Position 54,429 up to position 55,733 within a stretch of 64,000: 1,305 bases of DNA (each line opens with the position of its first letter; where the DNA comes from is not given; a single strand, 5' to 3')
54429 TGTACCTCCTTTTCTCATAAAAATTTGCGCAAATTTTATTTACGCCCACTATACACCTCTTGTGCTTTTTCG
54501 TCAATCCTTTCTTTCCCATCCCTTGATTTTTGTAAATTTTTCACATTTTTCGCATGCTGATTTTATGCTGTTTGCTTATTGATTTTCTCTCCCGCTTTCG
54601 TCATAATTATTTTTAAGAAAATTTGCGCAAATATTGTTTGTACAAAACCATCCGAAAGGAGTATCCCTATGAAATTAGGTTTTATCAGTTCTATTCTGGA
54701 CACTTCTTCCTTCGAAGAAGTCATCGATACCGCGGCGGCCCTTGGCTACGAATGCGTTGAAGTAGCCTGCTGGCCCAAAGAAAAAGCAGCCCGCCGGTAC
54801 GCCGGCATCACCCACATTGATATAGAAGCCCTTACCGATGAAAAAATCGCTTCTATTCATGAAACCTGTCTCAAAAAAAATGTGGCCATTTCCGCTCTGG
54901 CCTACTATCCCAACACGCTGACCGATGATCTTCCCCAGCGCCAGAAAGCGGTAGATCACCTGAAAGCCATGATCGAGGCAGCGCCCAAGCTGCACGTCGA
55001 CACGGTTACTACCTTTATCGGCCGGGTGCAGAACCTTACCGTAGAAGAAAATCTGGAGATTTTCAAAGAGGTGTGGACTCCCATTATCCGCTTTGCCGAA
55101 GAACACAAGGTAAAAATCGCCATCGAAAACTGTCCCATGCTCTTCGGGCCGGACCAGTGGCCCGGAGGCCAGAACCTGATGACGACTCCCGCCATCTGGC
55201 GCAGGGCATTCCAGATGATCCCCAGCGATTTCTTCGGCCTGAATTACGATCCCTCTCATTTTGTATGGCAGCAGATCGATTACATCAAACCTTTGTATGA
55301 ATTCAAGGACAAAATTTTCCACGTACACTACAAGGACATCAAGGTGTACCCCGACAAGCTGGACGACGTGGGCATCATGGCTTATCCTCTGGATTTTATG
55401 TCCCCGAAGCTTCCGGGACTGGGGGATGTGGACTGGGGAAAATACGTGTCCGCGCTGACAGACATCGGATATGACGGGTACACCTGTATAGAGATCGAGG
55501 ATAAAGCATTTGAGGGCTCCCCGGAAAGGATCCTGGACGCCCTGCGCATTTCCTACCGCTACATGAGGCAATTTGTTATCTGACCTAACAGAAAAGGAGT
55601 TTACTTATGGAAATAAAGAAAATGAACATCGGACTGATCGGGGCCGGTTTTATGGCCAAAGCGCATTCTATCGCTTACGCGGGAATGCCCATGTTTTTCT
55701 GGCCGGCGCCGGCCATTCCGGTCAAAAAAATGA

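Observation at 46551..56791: Candidate levoglucosan/anhydro-sugar catabolic system in a Lachnospiraceae-like anaerobe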

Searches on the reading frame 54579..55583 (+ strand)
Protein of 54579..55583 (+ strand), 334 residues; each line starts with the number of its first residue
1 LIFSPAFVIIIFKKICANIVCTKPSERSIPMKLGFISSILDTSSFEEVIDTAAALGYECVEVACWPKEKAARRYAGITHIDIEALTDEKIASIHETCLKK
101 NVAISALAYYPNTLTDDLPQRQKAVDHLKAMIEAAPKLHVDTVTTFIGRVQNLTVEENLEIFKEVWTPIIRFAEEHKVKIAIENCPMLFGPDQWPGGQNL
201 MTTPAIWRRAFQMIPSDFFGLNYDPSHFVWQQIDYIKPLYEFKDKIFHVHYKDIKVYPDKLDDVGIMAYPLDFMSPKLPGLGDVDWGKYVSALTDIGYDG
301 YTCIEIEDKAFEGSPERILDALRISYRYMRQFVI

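Call 3: search_protein_families(library=pfam, proteins=[window:54579-55583:+])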
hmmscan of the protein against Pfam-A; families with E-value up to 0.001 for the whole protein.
window:54579-55583:+ (334 aa): 1 family
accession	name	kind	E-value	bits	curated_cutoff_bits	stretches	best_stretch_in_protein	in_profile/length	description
PF01261.30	AP_endonuc_2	-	2.5e-38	132.6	31.1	1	50-322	2-243/249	Xylose isomerase-like TIM barrel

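Call 4: search_protein_families(library=ncbifam, proteins=[window:54579-55583:+], max_evalue=0.001)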
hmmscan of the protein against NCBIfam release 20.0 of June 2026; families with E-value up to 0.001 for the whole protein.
window:54579-55583:+ (334 aa): 6 families
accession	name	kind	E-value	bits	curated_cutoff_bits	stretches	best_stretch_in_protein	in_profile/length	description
NF041099.2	keto_glucon_epim_IolO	equivalog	5e-11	42.4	300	1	47-253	25-213/269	5-keto-L-gluconate epimerase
TIGR04379.1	myo_inos_iolE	equivalog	1.8e-09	37.6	290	1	212-308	170-268/290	myo-inosose-2 dehydratase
NF009689.0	PRK13210.1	subfamily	1.7e-05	24.1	200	1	41-324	15-274/286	L-ribulose-5-phosphate 3-epimerase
NF009688.0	PRK13209.1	subfamily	7.7e-05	21.8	317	1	40-322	18-270/286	L-ribulose-5-phosphate 3-epimerase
NF007360.0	PRK09856.1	equivalog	0.00069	19.2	305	0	31-306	1-248/276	fructoselysine 3-epimerase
NF051856.1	PsicseEpim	equivalog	0.00077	19.4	300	0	277-305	216-244/287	D-psicose 3-epimerase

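Call 7: search_solved_structures(query=window:54579-55583:+, max_evalue=0.001, show_alignments=2)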
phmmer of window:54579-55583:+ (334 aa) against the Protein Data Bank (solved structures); distinct sequences matched with E-value up to 0.001: 3.
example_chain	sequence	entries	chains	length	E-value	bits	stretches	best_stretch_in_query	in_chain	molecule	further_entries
2zds_A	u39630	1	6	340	3.1e-17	65.9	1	45-318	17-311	Putative DNA-binding protein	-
3cny_A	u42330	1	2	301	2e-07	33.6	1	217-334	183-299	Inositol catabolism protein IolE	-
8ro4_A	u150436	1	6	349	2.6e-05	26.6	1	219-307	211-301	2-hydroxy-3-keto-glucal hydratase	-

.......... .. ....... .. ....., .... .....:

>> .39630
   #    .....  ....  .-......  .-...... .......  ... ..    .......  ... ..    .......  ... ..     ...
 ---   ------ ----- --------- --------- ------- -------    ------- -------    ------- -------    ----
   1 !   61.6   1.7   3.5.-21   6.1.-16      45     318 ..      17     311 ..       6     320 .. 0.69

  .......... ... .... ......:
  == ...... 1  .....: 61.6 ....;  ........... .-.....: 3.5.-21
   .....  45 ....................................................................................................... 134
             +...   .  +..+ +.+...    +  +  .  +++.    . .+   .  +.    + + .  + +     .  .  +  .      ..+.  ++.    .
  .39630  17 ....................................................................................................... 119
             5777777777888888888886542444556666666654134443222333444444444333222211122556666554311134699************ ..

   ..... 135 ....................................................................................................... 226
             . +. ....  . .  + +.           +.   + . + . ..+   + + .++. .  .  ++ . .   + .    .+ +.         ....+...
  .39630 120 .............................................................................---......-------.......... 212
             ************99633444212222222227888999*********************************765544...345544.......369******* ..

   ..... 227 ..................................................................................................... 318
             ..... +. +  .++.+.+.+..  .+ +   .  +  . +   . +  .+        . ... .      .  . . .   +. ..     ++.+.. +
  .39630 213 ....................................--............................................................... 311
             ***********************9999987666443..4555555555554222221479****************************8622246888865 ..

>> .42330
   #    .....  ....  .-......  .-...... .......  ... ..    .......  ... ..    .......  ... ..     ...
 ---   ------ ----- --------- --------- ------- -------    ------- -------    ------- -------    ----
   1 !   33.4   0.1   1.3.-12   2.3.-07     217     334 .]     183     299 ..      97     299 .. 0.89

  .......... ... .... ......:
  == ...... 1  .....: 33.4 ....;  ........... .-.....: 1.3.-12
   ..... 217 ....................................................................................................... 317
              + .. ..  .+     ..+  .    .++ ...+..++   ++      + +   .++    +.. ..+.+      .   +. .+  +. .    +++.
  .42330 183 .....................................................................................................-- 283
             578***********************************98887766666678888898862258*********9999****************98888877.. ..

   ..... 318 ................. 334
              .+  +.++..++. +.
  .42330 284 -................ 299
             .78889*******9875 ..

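Call 32: find_related_loci(query=A1, collection=genome_contigs, flank=10000)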
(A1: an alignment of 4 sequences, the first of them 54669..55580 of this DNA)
Query A1 (304 aa) in genome_contigs; peptide patterns used: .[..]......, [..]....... (x = any residue, [..] = any of these).
599 stretches matched a pattern (row limit reached: there are more); 594 encode a relative of the query (tblastn E <= 1e-3); the best 80 are kept; 80 distinct loci.
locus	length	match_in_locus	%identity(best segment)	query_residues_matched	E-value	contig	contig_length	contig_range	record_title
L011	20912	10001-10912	86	1-304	0e+0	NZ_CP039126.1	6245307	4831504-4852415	Blautia producta strain DSM 2950 chromosome, complete genome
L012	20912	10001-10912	77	1-304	3e-167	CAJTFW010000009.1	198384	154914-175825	Lachnospiraceae bacterium isolate B54_54_AM_H genome assembly, contig: MGBC000114.9, whole genome shotgun sequence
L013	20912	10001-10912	77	1-304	1e-163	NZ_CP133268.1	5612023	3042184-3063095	Neobacillus sp. PS3-12 chromosome, complete genome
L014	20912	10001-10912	74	1-304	1e-161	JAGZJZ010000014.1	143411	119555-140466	MAG: Clostridiales bacterium isolate L3_133_000G1_dasL3_133_000G1_concoct_15 L3_133_000G1_scaffold_72, whole genome shot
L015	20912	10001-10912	72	1-304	2e-157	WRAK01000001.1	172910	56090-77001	MAG: Oscillospiraceae bacterium isolate Lab288P1bin3 Ga0131853_10000039, whole genome shotgun sequence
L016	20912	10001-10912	73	1-304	2e-157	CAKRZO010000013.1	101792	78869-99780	MAG: uncultured Acetatifactor sp. isolate REFINED_METABAT215_TOP10_CONTIGS_1500_ASSEMBLY_K77_MERGED__Nepal_MoBio_Fiber-H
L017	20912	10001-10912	73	1-304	7e-156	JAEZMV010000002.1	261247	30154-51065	MAG: Bacillota bacterium isolate OH_CFB_129 k127_1123929, whole genome shotgun sequence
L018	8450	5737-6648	73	1-304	8e-156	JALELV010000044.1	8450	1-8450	MAG: Oscillospiraceae bacterium isolate SUG122 k141_4421342, whole genome shotgun sequence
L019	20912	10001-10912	71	1-304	6e-155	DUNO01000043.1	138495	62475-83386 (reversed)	MAG TPA_asm: Clostridiales bacterium isolate AS05jafATM_90 49103_AS05, whole genome shotgun sequence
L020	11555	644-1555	71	1-304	1e-153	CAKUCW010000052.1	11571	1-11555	MAG: uncultured Clostridia bacterium isolate REFINED_METABAT215_TOP10_CONTIGS_1500_ASSEMBLY_K77_MERGED__Hadza_MoBio_hadz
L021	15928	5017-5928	71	1-304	1e-153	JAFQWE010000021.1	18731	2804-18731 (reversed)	MAG: Clostridia bacterium isolate RGIG2206 Goat_Colon.Co__c1456916, whole genome shotgun sequence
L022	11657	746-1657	69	1-304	1e-153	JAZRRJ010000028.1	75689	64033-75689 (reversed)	MAG: Faecalimonas sp. isolate T1900045354_YK20190044.MAGScoT_cleanbin_000021 SGB_6784_k141_369823, whole genome shotgun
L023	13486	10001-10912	71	1-304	2e-153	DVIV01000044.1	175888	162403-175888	MAG TPA_asm: Candidatus Limiplasma pullicola isolate 2223 ChiHcec28__C165545_L175888_SRR6323568, whole genome shotgun se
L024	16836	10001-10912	71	1-304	5e-153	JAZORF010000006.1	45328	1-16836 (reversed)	MAG: Acutalibacteraceae bacterium isolate T1900045561_YK20190255.MAGScoT_cleanbin_000035 SGB_7909_k141_1663984, whole ge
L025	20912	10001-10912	70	1-304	9e-153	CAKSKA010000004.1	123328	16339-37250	MAG: uncultured Eubacteriales bacterium isolate REFINED_METABAT215_TOP10_CONTIGS_1500_ASSEMBLY_K77_MERGED__Hadza_MoBio_h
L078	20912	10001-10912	68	1-304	2e-146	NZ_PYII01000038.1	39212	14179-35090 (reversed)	Enterocloster lavalensis strain KCTC 15153 scaffold_37, whole genome shotgun sequence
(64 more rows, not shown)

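Call 53: search_protein_families(library=ncbifam, proteins=[L078:8956-9990:+, L078:5200-6318:+], max_evalue=0.00001)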
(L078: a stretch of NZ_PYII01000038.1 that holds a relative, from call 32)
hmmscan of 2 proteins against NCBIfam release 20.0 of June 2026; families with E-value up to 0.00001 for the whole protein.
L078:8956-9990:+ (344 aa): 11 families
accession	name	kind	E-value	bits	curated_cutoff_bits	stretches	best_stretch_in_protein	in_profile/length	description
TIGR04380.1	myo_inos_iolG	equivalog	4e-53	180.4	355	1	1-342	1-330/330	inositol 2-dehydrogenase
NF040723.1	UDP-GlcNAcDh_Arch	equivalog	8.1e-47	160.2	450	1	3-336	2-302/302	UDP-N-acetylglucosamine 3-dehydrogenase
NF052479.1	LevoglcsnDh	equivalog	6.9e-39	133.6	650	1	33-264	42-289/386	levoglucosan dehydrogenase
NF041392.1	XylDh_Gfo6_Halo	equivalog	2.8e-33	115.2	350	1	3-343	18-350/350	D-xylose 1-dehydrogenase Gfo6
NF008607.0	PRK11579.1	subfamily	1.5e-22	80.1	330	1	2-196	5-190/346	oxidoreductase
NF052679.1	InsChiInosDhIolG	equivalog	1.4e-19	70.3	540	1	2-342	3-326/343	bifunctional inositol 2-dehydrogenase/D-chiro-inositol 1-dehydrogenase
NF007574.0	PRK10206.1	equivalog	7.3e-16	58.1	352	1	4-196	5-188/345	oxidoreductase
NF009830.0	PRK13304.1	equivalog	1.9e-11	43.9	267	1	1-92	1-90/265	aspartate dehydrogenase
NF058563.1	BT_2159_fam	equivalog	4.3e-11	42.4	650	1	3-148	2-147/350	disaccharide 3-dehydrogenase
NF058561.1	BT_2158_fam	equivalog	3.5e-10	39.1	750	1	27-146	57-179/487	glycoside 3-dehydrogenase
TIGR01761.1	thiaz-red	subfamily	2.6e-06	27.2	188.8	1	25-115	27-117/350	thiazolinyl imide reductase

L078:5200-6318:+ (372 aa): 4 families
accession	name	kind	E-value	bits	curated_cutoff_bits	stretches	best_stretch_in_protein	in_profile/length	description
NF041827.1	YtfQ_transport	equivalog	7.8e-17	61.2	510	1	91-291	44-246/320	galactofuranose ABC transporter, galactofuranose-binding protein YtfQ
NF040907.2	ChvE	equivalog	5.9e-14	52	460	1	94-294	21-235/324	multiple monosaccharide ABC transporter substrate-binding protein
NF007936.0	PRK10653.1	equivalog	1.2e-10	41.2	337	1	97-351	52-292/295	ribose ABC transporter substrate-binding protein RbsB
TIGR02634.1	xylF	equivalog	7.5e-08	32.3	389.55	1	81-179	8-107/302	D-xylose ABC transporter substrate-binding protein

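Call 54: search_solved_structures(query=L078:8956-9990:+, max_evalue=1e-15)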
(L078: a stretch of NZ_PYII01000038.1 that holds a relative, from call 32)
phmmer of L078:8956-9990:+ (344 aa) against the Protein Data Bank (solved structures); distinct sequences matched with E-value up to 1e-15: 53.
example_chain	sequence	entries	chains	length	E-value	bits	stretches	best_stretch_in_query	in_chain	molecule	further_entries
7xr9_A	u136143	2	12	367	1.3e-35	126.4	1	2-338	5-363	DgpA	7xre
1evj_A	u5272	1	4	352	1.1e-32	116.9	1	2-342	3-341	GLUCOSE-FRUCTOSE OXIDOREDUCTASE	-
9m3d_B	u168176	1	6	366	1.2e-32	116.7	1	3-343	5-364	DgpA1 from W974-1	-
1ofg_A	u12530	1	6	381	9.5e-32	113.7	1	2-342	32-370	GLUCOSE-FRUCTOSE OXIDOREDUCTASE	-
1ryd_A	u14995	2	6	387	1e-31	113.7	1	2-342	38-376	glucose-fructose oxidoreductase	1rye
1h6a_A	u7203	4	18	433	1.5e-31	113.1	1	2-342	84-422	PRECURSOR FORM OF GLUCOSE-FRUCTOSE OXIDOREDUCTASE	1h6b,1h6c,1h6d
4h3v_A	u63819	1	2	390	3.3e-31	112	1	37-212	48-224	Oxidoreductase domain protein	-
5a02_A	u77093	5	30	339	5e-31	111.4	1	5-342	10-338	ALDOSE-ALDOSE OXIDOREDUCTASE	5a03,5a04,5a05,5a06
3ezy_A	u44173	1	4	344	7.1e-30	107.6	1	2-343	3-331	Dehydrogenase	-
2glx_A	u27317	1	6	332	9.9e-30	107.1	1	5-343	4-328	1,5-anhydro-D-fructose reductase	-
6a3f_A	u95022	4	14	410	2.1e-28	102.7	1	34-263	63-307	Putative dehydrogenase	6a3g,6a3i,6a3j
4fb5_A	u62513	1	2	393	4.2e-26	95.2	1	22-263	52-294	Probable oxidoreductase protein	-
6jw6_A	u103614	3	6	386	5e-26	94.9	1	3-264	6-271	Dehydrogenase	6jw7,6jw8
3e18_A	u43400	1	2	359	7.2e-25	91.1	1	4-242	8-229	oxidoreductase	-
6ktj_A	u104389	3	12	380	1.4e-24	90.2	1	32-264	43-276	Scyllo-inositol dehydrogenase with L-glucose dehydrogenase activity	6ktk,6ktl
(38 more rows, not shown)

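Call 56: find_homologous_proteins(query=window:54669-55583:+, max_evalue=1e-20)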
Query window:54669-55583:+ (304 aa): 8000 proteins with E <= 1e-20 among 8000 candidates; the best 120 are listed.
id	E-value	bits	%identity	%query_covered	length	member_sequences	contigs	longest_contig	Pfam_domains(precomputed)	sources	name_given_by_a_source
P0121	3.4e-207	705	100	100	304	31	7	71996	PF01261.31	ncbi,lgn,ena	-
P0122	1.8e-190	650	91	100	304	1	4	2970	PF01261.31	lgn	-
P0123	1.0e-189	647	90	100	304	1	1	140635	PF01261.31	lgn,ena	-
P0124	1.1e-189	647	90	100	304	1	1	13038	PF01261.31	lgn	-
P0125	1.1e-189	647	90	100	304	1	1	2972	PF01261.31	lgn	-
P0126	1.3e-189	647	90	100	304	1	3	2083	PF01261.31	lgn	-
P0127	1.9e-189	646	90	100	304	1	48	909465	PF01261.31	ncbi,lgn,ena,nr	ncbi:MAG TPA: sugar phosphate isomerase/epimerase [Candidatus Blautia intestinavium]|nr:sugar phosph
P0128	2.4e-189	646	90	100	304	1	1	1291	PF01261.31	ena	-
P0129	2.6e-189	646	90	100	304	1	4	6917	PF01261.31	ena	-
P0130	2.8e-189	646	91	100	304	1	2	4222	PF01261.31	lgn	-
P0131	3.9e-189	645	90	100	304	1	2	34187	PF01261.31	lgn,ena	-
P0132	5.4e-189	645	90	100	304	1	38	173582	PF01261.31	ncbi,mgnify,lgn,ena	mgnify:FL=1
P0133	9.4e-189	644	89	100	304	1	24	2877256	PF01261.31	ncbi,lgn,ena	-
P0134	9.6e-189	644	90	100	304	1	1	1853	PF01261.31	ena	-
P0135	9.8e-189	644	90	100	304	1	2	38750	PF01261.31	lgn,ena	-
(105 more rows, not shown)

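Call 63: predict_structure(alignment_id=A3)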
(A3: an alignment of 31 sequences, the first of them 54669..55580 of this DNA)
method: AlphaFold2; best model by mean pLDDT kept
length: 304 residues; sequences in the alignment: 31
mean_pLDDT: 82.2   pTM: 0.85
mean pLDDT of the five models: 82.2, 82.0, 81.8, 81.3, 80.3
residues with pLDDT >= 90: 148; 70-90: 91; 50-70: 30; < 50: 35
segments of 3 or more residues with pLDDT < 50: 39-42, 158-160, 162-166, 234-252
pLDDT, mean of each block of 10 residues (from residue 1): 90 92 97 72 63 93 97 94 84 92 97 89 89 97 98 71 55 92 97 85 89 95 58 47 42 73 94 76 72 82 71
secondary structure, 60 per line:
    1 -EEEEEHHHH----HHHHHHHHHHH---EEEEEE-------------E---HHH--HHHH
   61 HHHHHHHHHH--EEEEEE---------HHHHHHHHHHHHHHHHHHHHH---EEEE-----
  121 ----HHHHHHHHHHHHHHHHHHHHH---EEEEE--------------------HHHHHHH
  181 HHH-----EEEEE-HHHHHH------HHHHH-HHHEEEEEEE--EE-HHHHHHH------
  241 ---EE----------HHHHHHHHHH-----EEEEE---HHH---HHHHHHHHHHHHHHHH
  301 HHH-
elements in order: E2-6 H7-10 H15-25 E29-34 H57-70 E73-78 H88-108 E112-115 H125-145 E149-153 H174-183 E189-193 H195-200 H207-211 E216-222 H228-234 H256-265 E271-275 H285-303

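Call 66: fold_search(model_id=the predicted structure, library=pdb)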
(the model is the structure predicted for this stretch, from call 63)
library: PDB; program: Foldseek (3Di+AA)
matches with E <= 10: 1851; with E <= 0.001: 321
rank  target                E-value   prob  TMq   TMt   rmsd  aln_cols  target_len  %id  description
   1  2zds_B                1.7e-18  1.00  0.72  0.68   7.2       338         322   24  Crystal Structure of SCO6571 from Streptomyces coelicolor A3(2) (released 2008-12-02)
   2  2zds_A                8.7e-18  1.00  0.72  0.69   7.1       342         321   23  Crystal Structure of SCO6571 from Streptomyces coelicolor A3(2) (released 2008-12-02)
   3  8ro4_C                6.4e-16  1.00  0.73  0.66   6.9       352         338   18  The crystal structure of 2-hydroxy-3-keto-glucal hydratase AtHYD from A. tumefaciens (released 2024-08-07)
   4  8ro4_A                1.6e-15  1.00  0.71  0.64   7.3       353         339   19  The crystal structure of 2-hydroxy-3-keto-glucal hydratase AtHYD from A. tumefaciens (released 2024-08-07)
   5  8z1i_B                1.8e-14  1.00  0.70  0.78   5.2       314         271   16  Crystal structure of the isomerase Art22 with ethylene glycol (released 2025-04-16)
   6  9koj_A                2.0e-14  1.00  0.70  0.77   6.5       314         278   16  Crystal structure of the isomerase Art22 (released 2025-07-30)
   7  3vnk_A                2.2e-14  1.00  0.72  0.75   3.8       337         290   14  Crystal structures of D-Psicose 3-epimerase with D-fructose from Clostridium cellulolyticum H10 (released 2012-08-01)
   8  7drd_G                2.8e-14  1.00  0.66  0.74   4.3       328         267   18  Cryo-EM structure of DgpB-C at 2.85 angstrom resolution (released 2021-12-08)
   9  7drd_A                3.0e-14  1.00  0.66  0.76   4.2       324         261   18  Cryo-EM structure of DgpB-C at 2.85 angstrom resolution (released 2021-12-08)
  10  8z1i_A                6.7e-14  1.00  0.71  0.78   5.7       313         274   17  Crystal structure of the isomerase Art22 with ethylene glycol (released 2025-04-16)
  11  4pgl_B                7.5e-14  1.00  0.71  0.74   4.4       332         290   15  Crystal structure of engineered D-tagatose 3-epimerase PcDTE-ILS6 (released 2014-10-22)
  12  7x7w_A                8.0e-14  1.00  0.72  0.76   4.2       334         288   13  The X-ray Crystallographic Structure of D-Psicose 3-epimerase from Clostridia bacterium (released 2022-09-07)
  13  4pgl_A                9.0e-14  1.00  0.70  0.71   4.1       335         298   14  Crystal structure of engineered D-tagatose 3-epimerase PcDTE-ILS6 (released 2014-10-22)
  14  3cqj_B                1.0e-13  1.00  0.70  0.77   5.1       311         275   16  Crystal Structure of L-xylulose-5-phosphate 3-epimerase UlaE (form B) complex with Zn2+ (released 2008-11-25)
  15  3vnj_A                1.1e-13  1.00  0.71  0.75   3.9       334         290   14  Crystal structures of D-Psicose 3-epimerase with D-psicose from Clostridium cellulolyticum H10 (released 2012-08-01)
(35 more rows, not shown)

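Call 85: search_solved_structures(query=A3, max_evalue=0.01)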
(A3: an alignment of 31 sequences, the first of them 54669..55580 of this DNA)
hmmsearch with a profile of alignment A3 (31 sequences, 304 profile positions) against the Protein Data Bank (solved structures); distinct sequences matched with E-value up to 0.01: 5.
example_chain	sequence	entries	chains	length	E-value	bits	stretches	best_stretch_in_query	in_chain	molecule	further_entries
2zds_A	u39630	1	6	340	9.7e-21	77.5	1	13-282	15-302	Putative DNA-binding protein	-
3cny_A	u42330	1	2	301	1.1e-07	34.6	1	181-304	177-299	Inositol catabolism protein IolE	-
8ro4_A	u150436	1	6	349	6.8e-07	32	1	189-277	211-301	2-hydroxy-3-keto-glucal hydratase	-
3wqo_A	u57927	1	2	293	1.7e-06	30.8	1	55-236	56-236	Uncharacterized protein MJ1311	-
1i60_A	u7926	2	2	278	8.8e-06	28.4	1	53-276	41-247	IOLI PROTEIN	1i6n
